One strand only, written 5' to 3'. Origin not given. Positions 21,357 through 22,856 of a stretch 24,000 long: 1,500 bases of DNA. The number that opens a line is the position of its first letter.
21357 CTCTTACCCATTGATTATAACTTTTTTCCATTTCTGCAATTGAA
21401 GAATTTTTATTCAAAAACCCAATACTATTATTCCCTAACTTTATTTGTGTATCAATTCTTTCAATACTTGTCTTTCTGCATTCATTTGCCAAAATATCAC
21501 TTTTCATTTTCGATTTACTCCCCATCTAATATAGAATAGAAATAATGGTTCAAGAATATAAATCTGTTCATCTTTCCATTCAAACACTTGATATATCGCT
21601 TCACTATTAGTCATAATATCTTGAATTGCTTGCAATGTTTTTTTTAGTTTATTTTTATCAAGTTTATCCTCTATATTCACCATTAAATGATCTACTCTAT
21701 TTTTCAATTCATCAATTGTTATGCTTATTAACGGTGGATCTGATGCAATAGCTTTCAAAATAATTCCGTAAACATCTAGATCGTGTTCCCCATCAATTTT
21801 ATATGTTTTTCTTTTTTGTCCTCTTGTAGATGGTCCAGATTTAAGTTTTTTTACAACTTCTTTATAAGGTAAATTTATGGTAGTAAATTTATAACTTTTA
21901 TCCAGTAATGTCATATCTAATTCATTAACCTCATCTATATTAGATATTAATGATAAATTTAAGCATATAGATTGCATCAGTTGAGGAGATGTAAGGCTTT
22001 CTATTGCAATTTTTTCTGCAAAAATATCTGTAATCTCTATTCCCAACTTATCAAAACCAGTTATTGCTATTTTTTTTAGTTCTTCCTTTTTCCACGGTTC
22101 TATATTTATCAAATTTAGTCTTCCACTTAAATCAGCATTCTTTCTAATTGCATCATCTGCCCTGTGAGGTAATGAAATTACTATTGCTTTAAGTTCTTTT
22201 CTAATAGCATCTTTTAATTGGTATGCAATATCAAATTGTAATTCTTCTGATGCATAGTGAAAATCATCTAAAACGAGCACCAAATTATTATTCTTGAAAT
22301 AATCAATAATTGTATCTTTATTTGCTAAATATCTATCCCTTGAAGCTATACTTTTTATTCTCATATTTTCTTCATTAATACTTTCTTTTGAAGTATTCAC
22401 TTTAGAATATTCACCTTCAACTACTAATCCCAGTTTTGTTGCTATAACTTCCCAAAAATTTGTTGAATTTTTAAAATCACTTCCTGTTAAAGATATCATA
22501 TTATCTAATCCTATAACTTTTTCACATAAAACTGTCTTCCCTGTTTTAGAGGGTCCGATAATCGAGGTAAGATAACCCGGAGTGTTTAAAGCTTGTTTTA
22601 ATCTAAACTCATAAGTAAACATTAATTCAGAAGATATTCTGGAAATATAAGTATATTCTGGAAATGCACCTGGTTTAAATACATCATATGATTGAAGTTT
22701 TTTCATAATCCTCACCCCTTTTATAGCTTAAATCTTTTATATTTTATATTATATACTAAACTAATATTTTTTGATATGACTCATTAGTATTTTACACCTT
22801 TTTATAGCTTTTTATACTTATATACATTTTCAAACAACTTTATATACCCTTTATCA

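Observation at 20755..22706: Orphan two-gene cassette (P-loop NTPase + PD-(D/E)xK-like small protein): candidate unclassified defence / abortive-infection module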

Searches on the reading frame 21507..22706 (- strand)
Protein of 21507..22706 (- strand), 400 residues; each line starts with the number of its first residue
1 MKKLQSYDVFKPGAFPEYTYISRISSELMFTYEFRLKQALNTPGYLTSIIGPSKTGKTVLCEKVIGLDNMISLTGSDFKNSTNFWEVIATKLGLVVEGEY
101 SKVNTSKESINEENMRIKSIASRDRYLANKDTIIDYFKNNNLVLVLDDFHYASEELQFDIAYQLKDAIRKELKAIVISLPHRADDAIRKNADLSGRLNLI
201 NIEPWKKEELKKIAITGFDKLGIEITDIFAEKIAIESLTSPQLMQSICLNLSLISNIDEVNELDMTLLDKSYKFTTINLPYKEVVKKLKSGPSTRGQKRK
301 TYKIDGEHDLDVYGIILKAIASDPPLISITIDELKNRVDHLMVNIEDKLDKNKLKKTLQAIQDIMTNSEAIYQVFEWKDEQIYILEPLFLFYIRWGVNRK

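Call 5: search_protein_families(library=pfam, proteins=[window:21507-22706:-], max_evalue=1)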
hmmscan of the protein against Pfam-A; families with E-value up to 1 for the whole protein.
window:21507-22706:- (400 aa): 8 families
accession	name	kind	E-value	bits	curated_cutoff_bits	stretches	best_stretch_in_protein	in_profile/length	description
PF13401.12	AAA_22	-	8.2e-06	26.6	27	1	46-177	7-121/130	AAA domain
PF19263.5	DUF5906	-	0.0051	17.9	27.6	1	50-127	2-79/114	Family of unknown function (DUF5906)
PF07476.17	MAAL_C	-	0.014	15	27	1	306-365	71-130/249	Methylaspartate ammonia-lyase C-terminus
PF13191.12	AAA_16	-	0.015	16.2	32.6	1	46-155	26-147/167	AAA ATPase domain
PF05621.17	TniB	-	0.019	14.9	22.4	1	48-206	39-188/189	Bacterial TniB protein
PF03205.20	MobB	-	0.03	14.7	26.6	0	48-66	3-21/133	Molybdopterin guanine dinucleotide synthesis protein B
PF00004.35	AAA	-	0.26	12.2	21.2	1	49-154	3-71/131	ATPase family associated with various cellular activities (AAA)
PF13173.12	AAA_14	-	0.34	11.4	27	0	47-77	5-39/129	AAA domain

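Call 6: search_protein_families(library=padloc, proteins=[window:21507-22706:-], max_evalue=1)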
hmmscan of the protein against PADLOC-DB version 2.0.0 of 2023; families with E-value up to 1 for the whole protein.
window:21507-22706:- (400 aa): 2 families
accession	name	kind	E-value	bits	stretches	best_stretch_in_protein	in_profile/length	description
PDLC05049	PDC-S59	-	6.1e-21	73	2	123-395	134-402/428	-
PDLC01576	Csm2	-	0.091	11.3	1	334-366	47-79/87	CAS-III-A; effector_SS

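Call 7: search_protein_families(library=ncbifam, proteins=[window:21507-22706:-], max_evalue=1)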
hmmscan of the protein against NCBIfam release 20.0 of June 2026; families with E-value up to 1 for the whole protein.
window:21507-22706:- (400 aa): 2 families
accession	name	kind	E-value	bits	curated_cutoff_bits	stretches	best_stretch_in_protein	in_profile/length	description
TIGR01502.1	B_methylAsp_ase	equivalog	0.011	14.8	286.15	1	307-366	230-289/408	methylaspartate ammonia-lyase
TIGR00176.1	mobB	equivalog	0.031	14.3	76.2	1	48-65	3-20/155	molybdopterin-guanine dinucleotide biosynthesis protein B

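Call 9: search_protein_families(library=phrogs, proteins=[window:21507-22706:-], max_evalue=0.1)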
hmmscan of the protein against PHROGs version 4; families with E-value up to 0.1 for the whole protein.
window:21507-22706:- (400 aa): 2 families
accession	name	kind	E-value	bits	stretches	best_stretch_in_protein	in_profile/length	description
phrog_6841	-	unknown function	5.8e-09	36.3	1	38-274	48-304/470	-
phrog_6035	-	unknown function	0.032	15.7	0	98-173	9-80/108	-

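Call 13: find_homologous_proteins(query=window:21507-22706:-)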
Query window:21507-22706:- (400 aa): 2150 proteins with E <= 0.001 among 8000 candidates; the best 120 are listed.
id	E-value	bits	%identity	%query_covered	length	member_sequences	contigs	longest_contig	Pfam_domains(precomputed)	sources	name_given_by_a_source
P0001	1.1e-256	869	100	100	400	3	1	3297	PF13401.13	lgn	-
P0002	9.0e-225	764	87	100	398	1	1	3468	PF13401.13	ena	-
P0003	5.5e-210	715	79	100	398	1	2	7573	-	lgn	-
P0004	5.8e-210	715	79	99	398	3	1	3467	-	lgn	-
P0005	1.1e-208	711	79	99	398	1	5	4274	-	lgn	-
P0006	1.2e-207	707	79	99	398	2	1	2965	PF13401.13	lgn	-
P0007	2.7e-207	706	78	99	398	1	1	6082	-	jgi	-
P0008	9.4e-207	704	78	99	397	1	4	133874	-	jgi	jgi:hypothetical protein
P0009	1.1e-206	704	78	100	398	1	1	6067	PF13401.13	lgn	-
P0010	1.2e-205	701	81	99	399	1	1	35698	PF13401.13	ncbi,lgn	ncbi:MAG: ATP-binding protein [Clostridiaceae bacterium]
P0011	2.9e-205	700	77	99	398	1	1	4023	-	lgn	-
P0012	1.1e-204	698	78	99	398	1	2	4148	-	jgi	jgi:hypothetical protein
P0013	8.0e-202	688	77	99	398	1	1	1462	-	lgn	-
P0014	2.7e-201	686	77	99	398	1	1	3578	-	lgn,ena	-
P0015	2.9e-200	683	77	99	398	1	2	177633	-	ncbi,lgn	-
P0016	3.8e-200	683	77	99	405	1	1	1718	PF13401.13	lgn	-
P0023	4.6e-191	653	75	100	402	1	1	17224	PF13401.13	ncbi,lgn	-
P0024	6.8e-186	636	71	99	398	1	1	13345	PF13401.13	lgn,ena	-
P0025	4.8e-177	607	68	99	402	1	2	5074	PF13401.13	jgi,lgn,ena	-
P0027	2.4e-174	598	67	99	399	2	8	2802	PF13401.13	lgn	-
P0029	1.1e-171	589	68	99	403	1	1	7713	PF13401.13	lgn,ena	-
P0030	6.4e-171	587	67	99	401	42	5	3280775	PF13401.13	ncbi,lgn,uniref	ncbi:ATP-binding protein [Ureibacillus sp. FSL W7-1570]|uniref:ATP-binding protein n=1 Tax=Ureibacil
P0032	1.4e-169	582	64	99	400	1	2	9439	PF13401.13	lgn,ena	-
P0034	4.5e-169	580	67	98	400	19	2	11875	PF13401.13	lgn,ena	-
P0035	6.5e-168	577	64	99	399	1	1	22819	PF13401.13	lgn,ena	-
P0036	7.0e-167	573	65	99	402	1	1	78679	PF13401.13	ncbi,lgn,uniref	ncbi:MAG TPA: ATP-binding protein [Pseudobacteroides sp.]|uniref:ATP-binding protein n=1 Tax=Pseudob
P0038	6.3e-166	570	64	99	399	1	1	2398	PF13401.13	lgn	-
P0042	4.0e-164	564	64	99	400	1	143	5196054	PF13401.13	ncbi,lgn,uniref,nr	ncbi:TPA: ATP-binding protein [Bacillus cereus biovar anthracis]|uniref:hypothetical protein n=1 Tax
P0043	5.5e-164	564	64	99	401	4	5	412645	PF13401.13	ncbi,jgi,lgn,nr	ncbi:MAG: AAA family ATPase [Thermincola sp.]|nr:AAA family ATPase [Thermincola sp.] MDT3701979.1 AA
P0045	4.3e-163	561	63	99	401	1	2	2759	PF13401.13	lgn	-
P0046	3.0e-162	558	63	99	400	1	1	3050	PF13401.13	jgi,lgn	-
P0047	4.3e-162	557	63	99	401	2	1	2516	PF13401.13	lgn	-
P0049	1.1e-161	556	63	99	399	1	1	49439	PF13401.13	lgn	-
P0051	2.7e-161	555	62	99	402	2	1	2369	PF13401.13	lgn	-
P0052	2.1e-160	552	62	99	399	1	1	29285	PF13401.13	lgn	-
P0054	9.9e-160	550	61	99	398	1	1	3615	PF13401.13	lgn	-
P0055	3.1e-159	548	61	99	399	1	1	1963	PF13401.13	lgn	-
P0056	3.0e-158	545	61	99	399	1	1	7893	PF13401.13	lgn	-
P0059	5.1e-157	541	61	99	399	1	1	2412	PF13401.13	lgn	-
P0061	2.4e-156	539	61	99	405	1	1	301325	PF13401.13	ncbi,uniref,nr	ncbi:ATP-binding protein [Brevibacillus dissolubilis]|uniref:ATP-binding protein n=1 Tax=Brevibacill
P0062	7.3e-156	537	61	99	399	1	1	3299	PF13401.13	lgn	-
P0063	8.0e-156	537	65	91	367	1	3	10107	PF13401.13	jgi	jgi:hypothetical protein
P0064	8.1e-156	537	60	100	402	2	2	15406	PF13401.13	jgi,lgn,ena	-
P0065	3.0e-154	532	64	91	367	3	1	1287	PF13401.13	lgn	-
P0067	7.0e-154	530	63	100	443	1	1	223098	PF13401.13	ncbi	-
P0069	5.0e-152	524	59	100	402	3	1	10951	PF13401.13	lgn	-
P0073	5.3e-150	518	58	99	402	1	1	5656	PF13401.13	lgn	-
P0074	4.5e-149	515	59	99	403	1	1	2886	PF13401.13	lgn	-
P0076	7.7e-149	514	58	100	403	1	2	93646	PF13401.13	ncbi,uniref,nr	ncbi:AAA family ATPase [Paenibacillus qinlingensis]|uniref:AAA family ATPase n=1 Tax=Paenibacillus q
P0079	5.4e-148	511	59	99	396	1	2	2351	PF13401.13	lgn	-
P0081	8.4e-148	510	58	99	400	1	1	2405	PF13401.13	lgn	-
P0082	9.9e-148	510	59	100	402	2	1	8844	PF13401.13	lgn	-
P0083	1.3e-147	510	59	99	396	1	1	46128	PF13401.13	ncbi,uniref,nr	ncbi:hypothetical protein [Clostridium arbusti]|uniref:hypothetical protein n=1 Tax=Clostridium arbu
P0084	1.6e-147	510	59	100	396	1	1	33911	PF13401.13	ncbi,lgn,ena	-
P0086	2.6e-147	509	59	99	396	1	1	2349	PF13401.13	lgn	-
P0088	1.4e-146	506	59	99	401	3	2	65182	PF13401.13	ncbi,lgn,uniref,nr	ncbi:hypothetical protein J2Z22_004319 [Paenibacillus forsythiae]|uniref:ORC1/DEAH AAA+ ATPase domai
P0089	3.7e-146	505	57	99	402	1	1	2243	PF13401.13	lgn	-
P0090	1.1e-143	497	57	100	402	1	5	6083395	PF13401.13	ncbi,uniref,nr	ncbi:ATP-binding protein [Paenibacillus terrae]|uniref:ORC1/DEAH AAA+ ATPase domain-containing prote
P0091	1.7e-143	496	58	98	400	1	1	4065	PF13401.13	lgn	-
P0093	4.1e-143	495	58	98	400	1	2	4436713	PF13401.13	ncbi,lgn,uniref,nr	ncbi:ATP-binding protein [Brevibacillus gelatini]|uniref:ATP-binding protein n=1 Tax=Brevibacillus g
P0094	8.8e-143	494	58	100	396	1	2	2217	PF13401.13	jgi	-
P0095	1.1e-142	494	57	100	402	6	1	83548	PF13401.13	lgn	-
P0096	3.3e-142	492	56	99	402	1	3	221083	PF13401.13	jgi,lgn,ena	-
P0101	1.6e-141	490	57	99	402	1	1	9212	PF13401.13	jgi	jgi:hypothetical protein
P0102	2.5e-141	489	57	98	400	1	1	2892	PF13401.13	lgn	-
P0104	8.7e-141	487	57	100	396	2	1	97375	PF13401.13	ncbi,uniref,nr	ncbi:TniB family NTP-binding protein [Clostridium grantii]|uniref:AAA domain-containing protein n=1 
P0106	2.7e-140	486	56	99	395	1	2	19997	PF13401.13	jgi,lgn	jgi:hypothetical protein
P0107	4.6e-140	485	56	100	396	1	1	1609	PF13401.13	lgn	-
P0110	6.5e-140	484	57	99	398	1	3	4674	PF13401.13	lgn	-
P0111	1.2e-139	484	57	99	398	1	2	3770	PF13401.13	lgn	-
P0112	1.3e-139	484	56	99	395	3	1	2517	PF13401.13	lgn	-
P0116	8.4e-139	481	56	100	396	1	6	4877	PF13401.13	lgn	-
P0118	9.1e-139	481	55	99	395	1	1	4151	PF13401.13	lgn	-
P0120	1.1e-138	480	55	100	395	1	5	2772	-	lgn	-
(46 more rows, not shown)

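Call 18: find_related_loci(query=A1, collection=genome_contigs, flank=10000)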
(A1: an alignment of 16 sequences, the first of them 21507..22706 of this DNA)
Query A1 (400 aa) in genome_contigs; peptide patterns used: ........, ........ (x = any residue, [..] = any of these).
314 stretches matched a pattern; 99 encode a relative of the query (tblastn E <= 1e-3); the best 80 are kept; 80 distinct loci.
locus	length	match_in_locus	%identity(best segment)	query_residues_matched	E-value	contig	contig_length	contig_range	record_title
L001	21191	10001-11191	79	1-397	0e+0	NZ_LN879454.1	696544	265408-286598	Desnuesiella massiliensis strain mt10, whole genome shotgun sequence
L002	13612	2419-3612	81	1-397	0e+0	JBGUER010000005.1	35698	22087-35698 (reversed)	MAG: Clostridiaceae bacterium isolate DXN-07 NODE_5_length_35698_cov_10.667022, whole genome shotgun sequence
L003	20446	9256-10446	77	1-397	0e+0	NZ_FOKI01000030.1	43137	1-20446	Clostridium frigidicarnis strain DSM 12271, whole genome shotgun sequence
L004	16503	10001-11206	75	1-398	0e+0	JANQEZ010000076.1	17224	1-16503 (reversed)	MAG: Clostridia bacterium isolate PL23a_bin.55 k99_6433335, whole genome shotgun sequence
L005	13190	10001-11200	69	1-397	0e+0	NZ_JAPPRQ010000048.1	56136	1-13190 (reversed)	Clostridium sp. ZS2-4 soapdenovo_K_127_48, whole genome shotgun sequence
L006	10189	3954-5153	67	1-397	0e+0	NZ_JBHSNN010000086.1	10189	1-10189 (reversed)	Ureibacillus thermophilus strain KACC 11362 platanus_K_17_124_86, whole genome shotgun sequence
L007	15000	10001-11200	67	1-397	0e+0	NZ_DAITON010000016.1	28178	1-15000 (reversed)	MAG: Anoxybacillus sp. isolate CTOTU21545 NODE_995_length_28178_cov_9.050030, whole genome shotgun sequence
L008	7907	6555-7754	66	1-397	0e+0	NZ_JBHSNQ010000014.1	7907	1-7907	Ureibacillus suwonensis strain KACC 11287 soapdenovo_K_127_14, whole genome shotgun sequence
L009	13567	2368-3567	66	1-397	2e-179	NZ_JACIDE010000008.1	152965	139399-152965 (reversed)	Anoxybacteroides voinovskiense strain DSM 17075 Ga0373221_08, whole genome shotgun sequence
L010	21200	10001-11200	67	3-398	5e-178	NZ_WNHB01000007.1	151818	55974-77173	Terrilactibacillus tamarindi strain BCM23-1 7, whole genome shotgun sequence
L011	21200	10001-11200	66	3-398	2e-176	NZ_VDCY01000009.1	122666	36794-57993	Terrilactibacillus laevilacticus strain NK26-11 sequence09, whole genome shotgun sequence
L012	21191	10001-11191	66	3-395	1e-174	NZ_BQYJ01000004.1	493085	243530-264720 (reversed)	Niallia sp. NCCP-28 sequence04, whole genome shotgun sequence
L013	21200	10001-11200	64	1-397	3e-172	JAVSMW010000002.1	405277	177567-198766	MAG: Thermincola sp. isolate NRBC_bin_10V2 Thermincola_NRBC_Contig_02, whole genome shotgun sequence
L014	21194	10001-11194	61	1-397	1e-169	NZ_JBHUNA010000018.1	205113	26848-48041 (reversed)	Lentibacillus juripiscarius strain TISTR 1535 platanus_K_21_77_18, whole genome shotgun sequence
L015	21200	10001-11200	62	1-396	4e-161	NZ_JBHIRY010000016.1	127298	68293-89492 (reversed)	Paenibacillus medicaginis strain JCM 18446 NODE_16_length_127298_cov_92.158732, whole genome shotgun sequence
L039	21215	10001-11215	51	5-396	1e-131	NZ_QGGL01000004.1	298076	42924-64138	Tumebacillus permanentifrigoris strain DSM 18773 Ga0215659_104, whole genome shotgun sequence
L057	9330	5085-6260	45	9-399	9e-111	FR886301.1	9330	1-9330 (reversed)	Eubacterium sp. CAG:252 genomic scaffold, scf100, whole genome shotgun sequence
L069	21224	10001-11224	39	8-395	1e-82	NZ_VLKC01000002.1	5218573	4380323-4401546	Sporomusa sp. KB1 SalpaDRAFT_Scaffold1.2, whole genome shotgun sequence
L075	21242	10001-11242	34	1-395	7e-73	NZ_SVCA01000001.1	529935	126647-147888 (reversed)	MAG: Selenomonas ruminantium isolate SIG242 NODE_1_length_529935_cov_1119.183249, whole genome shotgun sequence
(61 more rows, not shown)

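Call 40: find_encoding_contigs(protein=P0042, flank=10000, max_places=5)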
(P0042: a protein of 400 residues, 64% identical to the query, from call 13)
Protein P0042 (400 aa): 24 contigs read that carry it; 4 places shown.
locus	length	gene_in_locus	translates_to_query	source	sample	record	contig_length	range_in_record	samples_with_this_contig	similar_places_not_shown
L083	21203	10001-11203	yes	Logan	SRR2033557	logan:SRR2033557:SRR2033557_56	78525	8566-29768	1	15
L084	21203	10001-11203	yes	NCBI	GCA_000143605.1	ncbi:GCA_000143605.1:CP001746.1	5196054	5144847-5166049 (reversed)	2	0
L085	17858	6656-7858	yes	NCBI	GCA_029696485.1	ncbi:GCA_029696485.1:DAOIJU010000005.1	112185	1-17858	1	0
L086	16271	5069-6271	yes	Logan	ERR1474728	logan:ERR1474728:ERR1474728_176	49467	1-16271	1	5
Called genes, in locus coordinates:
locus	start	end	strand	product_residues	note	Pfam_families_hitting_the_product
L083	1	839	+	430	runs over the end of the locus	PF00078:RVT_1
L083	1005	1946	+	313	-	PF01656:CbiA, PF02374:ArsA_ATPase, PF06564:CBP_BcsQ (weak), PF09140:MipZ (faint), PF10609:ParA (weak), PF13614:AAA_31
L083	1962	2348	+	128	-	-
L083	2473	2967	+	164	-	-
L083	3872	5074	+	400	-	-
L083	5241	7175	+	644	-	-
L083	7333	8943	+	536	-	PF00239:Resolvase, PF07508:Recombinase, PF13408:Zn_ribbon_recom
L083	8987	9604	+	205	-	PF04970:LRAT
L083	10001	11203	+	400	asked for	PF13401:AAA_22 (faint)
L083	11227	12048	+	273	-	PF18742:DpnII-MboI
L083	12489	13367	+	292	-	PF04055:Radical_SAM, PF13186:SPASM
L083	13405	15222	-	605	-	PF08439:Peptidase_M3_N, PF01432:Peptidase_M3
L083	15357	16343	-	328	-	PF00478:IMPDH, PF01070:FMN_dh (faint), PF03060:NMO (weak), PF00977:His_biosynth (faint)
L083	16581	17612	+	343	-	PF01757:Acyl_transf_3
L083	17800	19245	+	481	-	PF00270:DEAD, PF04851:ResIII, PF14617:CMS1 (weak), PF00271:Helicase_C, PF03880:DbpA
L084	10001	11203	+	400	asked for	PF13401:AAA_22 (faint)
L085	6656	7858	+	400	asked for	PF13401:AAA_22 (faint)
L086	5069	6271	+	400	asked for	PF13401:AAA_22 (faint)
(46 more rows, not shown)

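Call 41: find_encoding_contigs(protein=P0030, flank=10000, max_places=4)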
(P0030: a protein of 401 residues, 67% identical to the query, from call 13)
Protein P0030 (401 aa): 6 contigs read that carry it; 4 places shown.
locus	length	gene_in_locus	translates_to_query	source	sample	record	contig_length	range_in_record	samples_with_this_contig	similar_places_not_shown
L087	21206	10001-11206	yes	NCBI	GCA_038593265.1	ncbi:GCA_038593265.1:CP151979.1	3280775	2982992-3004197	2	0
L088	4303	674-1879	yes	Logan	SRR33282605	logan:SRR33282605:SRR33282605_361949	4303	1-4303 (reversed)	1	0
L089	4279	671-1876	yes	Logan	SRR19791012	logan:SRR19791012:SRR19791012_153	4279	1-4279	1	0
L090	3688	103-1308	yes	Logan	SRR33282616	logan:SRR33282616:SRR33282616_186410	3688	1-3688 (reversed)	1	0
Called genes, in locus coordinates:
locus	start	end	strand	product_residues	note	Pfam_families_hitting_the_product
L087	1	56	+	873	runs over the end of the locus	PF00395:SLH, PF13205:Big_5 (faint)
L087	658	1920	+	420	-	PF00078:RVT_1, PF08388:GIIM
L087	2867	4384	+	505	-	PF22483:Mu-transpos_C_2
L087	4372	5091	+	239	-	PF01695:IstB_IS21, PF00308:Bac_DnaA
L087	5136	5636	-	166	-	PF01695:IstB_IS21, PF20720:nSTAND3 (faint)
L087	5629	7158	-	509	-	PF02796:HTH_7 (weak), PF08279:HTH_11 (faint), PF13384:HTH_23 (faint), PF13565:HTH_32 (faint), PF00665:rve (weak), PF22483:Mu-transpos_C_2 (weak)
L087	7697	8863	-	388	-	PF01610:DDE_Tnp_ISL3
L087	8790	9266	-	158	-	PF14690:Zn_ribbon_ISL3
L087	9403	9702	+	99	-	PF13560:HTH_31, PF01381:HTH_3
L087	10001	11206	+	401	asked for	PF13401:AAA_22 (weak)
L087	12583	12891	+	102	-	PF04014:MazE_antitoxin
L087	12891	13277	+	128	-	PF02452:PemK_toxin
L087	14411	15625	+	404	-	PF02417:Chromate_transp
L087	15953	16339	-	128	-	-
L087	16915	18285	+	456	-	PF00672:HAMP, PF00512:HisKA, PF02518:HATPase_c, PF13589:HATPase_c_3 (weak)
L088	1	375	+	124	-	?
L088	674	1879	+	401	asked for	PF13401:AAA_22 (weak)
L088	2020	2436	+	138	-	-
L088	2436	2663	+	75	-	PF08843:AbiEii (weak)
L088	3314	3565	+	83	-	PF04014:MazE_antitoxin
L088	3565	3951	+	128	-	PF02452:PemK_toxin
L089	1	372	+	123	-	?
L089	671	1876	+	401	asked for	PF13401:AAA_22 (weak)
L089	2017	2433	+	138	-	-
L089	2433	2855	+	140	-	PF08843:AbiEii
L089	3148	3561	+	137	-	PF04014:MazE_antitoxin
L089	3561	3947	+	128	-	PF02452:PemK_toxin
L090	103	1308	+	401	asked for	PF13401:AAA_22 (weak)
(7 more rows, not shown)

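Call 44: predict_structure(alignment_id=A4)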
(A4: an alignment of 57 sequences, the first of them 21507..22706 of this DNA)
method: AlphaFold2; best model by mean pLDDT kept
length: 400 residues; sequences in the alignment: 57
mean_pLDDT: 86.8   pTM: 0.81
mean pLDDT of the five models: 86.8, 85.7, 85.0, 84.0, 84.0
residues with pLDDT >= 90: 220; 70-90: 138; 50-70: 33; < 50: 9
segments of 3 or more residues with pLDDT < 50: none
pLDDT, mean of each block of 10 residues (from residue 1): 87 90 88 96 92 87 95 87 88 71 60 58 59 93 91 86 91 90 79 85 92 96 96 91 94 94 92 90 91 84 79 92 87 95 88 95 89 90 89 74
secondary structure, 60 per line:
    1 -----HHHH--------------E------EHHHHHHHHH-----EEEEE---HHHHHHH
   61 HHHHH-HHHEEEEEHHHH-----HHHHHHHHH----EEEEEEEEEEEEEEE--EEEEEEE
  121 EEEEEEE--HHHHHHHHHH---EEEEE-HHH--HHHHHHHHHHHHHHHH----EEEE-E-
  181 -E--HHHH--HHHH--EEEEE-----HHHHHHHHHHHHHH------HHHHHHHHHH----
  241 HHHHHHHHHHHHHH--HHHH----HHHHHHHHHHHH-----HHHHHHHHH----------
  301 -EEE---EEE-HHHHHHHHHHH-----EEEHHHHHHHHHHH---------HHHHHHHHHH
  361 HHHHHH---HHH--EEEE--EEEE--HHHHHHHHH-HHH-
elements in order: H6-9 H32-40 E46-50 H54-65 E70-74 H75-78 H84-92 E97-111 E114-127 H130-139 E143-147 H154-169 E174-177 H185-188 H191-194 E197-201 H207-220 H227-236 H241-254 H257-260 H265-276 H282-290 E302-304 E308-310 H312-322 E328-330 H331-341 H351-366 E375-378 E381-384 H387-395

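Call 48: search_solved_structures(query=A4, max_evalue=1)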
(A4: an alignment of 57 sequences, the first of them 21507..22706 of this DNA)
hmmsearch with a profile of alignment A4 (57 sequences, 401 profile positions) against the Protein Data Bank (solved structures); distinct sequences matched with E-value up to 1: 7.
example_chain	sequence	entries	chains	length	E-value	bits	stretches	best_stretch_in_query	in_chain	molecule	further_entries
3jzy_A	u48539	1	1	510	0.054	15.4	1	280-369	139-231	Intersectin 2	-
9pyj_A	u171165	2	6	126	0.23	13.4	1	309-349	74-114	ZETA_2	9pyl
3gf9_A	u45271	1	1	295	0.25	13.3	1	280-352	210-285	Intersectin 2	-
1ki1_B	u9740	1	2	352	0.35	12.8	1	283-367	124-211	intersectin long form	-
3qbv_B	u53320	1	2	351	0.54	12.1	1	283-367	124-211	Intersectin-1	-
7m99_A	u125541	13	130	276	0.64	11.9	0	71-104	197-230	TnsC | ShTnsC | TnsC filament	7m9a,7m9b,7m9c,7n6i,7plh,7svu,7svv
8rdu_D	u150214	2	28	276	0.64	11.9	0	71-104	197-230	ShTnsC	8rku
